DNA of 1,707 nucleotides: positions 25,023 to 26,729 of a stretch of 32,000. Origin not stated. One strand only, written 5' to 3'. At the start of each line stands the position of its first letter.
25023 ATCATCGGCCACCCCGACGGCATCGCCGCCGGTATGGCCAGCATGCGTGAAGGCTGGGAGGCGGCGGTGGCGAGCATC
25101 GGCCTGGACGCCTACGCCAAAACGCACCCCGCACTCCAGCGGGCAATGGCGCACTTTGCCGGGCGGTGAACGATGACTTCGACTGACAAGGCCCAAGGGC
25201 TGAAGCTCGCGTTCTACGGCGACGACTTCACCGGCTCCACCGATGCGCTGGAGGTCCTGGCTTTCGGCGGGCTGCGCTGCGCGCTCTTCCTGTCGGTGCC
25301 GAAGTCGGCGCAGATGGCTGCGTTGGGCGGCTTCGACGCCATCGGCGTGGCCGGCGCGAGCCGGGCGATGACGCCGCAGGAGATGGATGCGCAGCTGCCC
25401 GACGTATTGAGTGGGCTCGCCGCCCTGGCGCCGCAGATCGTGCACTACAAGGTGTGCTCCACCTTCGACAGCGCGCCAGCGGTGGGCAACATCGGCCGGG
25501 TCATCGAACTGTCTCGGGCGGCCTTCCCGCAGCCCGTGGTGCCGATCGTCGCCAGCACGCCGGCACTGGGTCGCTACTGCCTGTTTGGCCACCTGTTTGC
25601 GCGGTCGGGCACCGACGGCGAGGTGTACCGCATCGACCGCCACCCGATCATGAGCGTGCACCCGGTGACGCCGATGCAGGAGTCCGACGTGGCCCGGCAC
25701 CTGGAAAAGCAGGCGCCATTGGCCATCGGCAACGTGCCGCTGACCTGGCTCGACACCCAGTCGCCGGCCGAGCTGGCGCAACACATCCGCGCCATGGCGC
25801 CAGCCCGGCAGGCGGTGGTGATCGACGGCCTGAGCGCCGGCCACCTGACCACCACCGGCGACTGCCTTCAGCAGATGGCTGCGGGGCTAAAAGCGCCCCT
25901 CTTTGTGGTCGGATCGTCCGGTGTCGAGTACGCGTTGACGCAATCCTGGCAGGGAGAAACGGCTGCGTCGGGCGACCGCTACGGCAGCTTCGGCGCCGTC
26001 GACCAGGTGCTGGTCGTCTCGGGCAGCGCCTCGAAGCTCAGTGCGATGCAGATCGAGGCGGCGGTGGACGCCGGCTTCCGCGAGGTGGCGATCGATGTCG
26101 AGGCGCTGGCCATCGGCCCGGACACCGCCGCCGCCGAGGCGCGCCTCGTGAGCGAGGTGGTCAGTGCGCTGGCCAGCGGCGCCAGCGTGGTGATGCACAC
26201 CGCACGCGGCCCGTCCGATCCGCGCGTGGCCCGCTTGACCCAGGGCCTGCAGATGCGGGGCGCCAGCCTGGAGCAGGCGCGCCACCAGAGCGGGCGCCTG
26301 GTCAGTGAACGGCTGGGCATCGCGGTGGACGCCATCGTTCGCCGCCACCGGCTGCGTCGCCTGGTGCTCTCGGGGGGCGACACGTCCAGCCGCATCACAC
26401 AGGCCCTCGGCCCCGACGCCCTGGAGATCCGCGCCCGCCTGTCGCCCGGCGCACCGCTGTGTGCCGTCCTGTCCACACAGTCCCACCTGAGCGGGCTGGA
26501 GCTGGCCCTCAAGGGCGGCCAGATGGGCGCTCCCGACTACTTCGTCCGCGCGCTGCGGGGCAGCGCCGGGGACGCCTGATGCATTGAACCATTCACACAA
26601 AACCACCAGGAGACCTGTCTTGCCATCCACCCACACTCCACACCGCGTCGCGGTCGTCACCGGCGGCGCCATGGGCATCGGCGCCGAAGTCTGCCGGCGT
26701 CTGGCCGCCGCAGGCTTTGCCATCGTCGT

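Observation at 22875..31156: Compact RuBisCO-like protein + DUF1537 kinase + SDR + TRAP transporter module flanked by two LysR regulators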

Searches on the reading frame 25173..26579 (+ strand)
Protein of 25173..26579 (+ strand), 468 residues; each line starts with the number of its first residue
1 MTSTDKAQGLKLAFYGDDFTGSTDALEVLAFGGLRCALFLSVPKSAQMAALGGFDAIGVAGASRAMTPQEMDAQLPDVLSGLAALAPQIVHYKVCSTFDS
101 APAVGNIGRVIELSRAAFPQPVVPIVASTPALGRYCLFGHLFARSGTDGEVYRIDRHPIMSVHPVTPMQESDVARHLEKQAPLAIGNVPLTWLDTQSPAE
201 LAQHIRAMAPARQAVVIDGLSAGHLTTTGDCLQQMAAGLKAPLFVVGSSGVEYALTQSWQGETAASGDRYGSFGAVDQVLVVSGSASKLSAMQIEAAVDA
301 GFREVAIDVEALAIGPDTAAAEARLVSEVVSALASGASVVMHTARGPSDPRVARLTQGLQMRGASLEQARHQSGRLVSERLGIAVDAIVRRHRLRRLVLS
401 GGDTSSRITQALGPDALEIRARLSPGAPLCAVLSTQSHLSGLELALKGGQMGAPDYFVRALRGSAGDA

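Call 3: search_protein_families(library=pfam, proteins=[window:25173-26579:+])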
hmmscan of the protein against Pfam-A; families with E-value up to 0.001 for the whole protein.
window:25173-26579:+ (468 aa): 2 families
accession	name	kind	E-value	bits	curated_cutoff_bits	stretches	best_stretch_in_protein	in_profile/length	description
PF07005.16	SBD_N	-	4.7e-51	174.2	25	1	12-255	1-230/230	Sugar-binding N-terminal domain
PF17042.10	NBD_C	-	1.9e-32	113.5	28.3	1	280-457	1-168/168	Nucleotide-binding C-terminal domain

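Call 4: search_protein_families(library=ncbifam, proteins=[window:25173-26579:+])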
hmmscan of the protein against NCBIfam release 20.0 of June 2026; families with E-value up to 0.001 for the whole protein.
window:25173-26579:+ (468 aa): 3 families
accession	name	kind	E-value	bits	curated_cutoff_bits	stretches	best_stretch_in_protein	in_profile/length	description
NF042436.1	OxoIsoapKin_OiaK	equivalog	1.9e-112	376.2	700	1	4-459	3-448/451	3-oxo-isoapionate kinase OiaK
NF043035.1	OxoTetrKin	equivalog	1e-56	192.6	350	1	14-461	4-417/418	3-oxo-tetronate kinase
NF047819.1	ThrnKinDtnkGamma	equivalog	1e-33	116.8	450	1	16-434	7-388/422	D-threonate kinase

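Call 20: search_solved_structures(query=window:25173-26579:+, max_evalue=0.00001)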
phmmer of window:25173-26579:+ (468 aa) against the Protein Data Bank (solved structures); distinct sequences matched with E-value up to 0.00001: 4.
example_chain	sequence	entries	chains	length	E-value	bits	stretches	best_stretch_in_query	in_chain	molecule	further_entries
5dmh_A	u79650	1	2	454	1.9e-33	119.1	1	12-466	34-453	Uncharacterized protein conserved in bacteria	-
3dqq_A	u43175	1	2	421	1.2e-29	106.6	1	10-462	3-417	Putative tRNA synthase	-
1yzy_A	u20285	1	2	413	4.9e-16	61.8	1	13-459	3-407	Hypothetical protein HI1011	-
4xfm_A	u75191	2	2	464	3.4e-12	49.1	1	13-434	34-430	Uncharacterized protein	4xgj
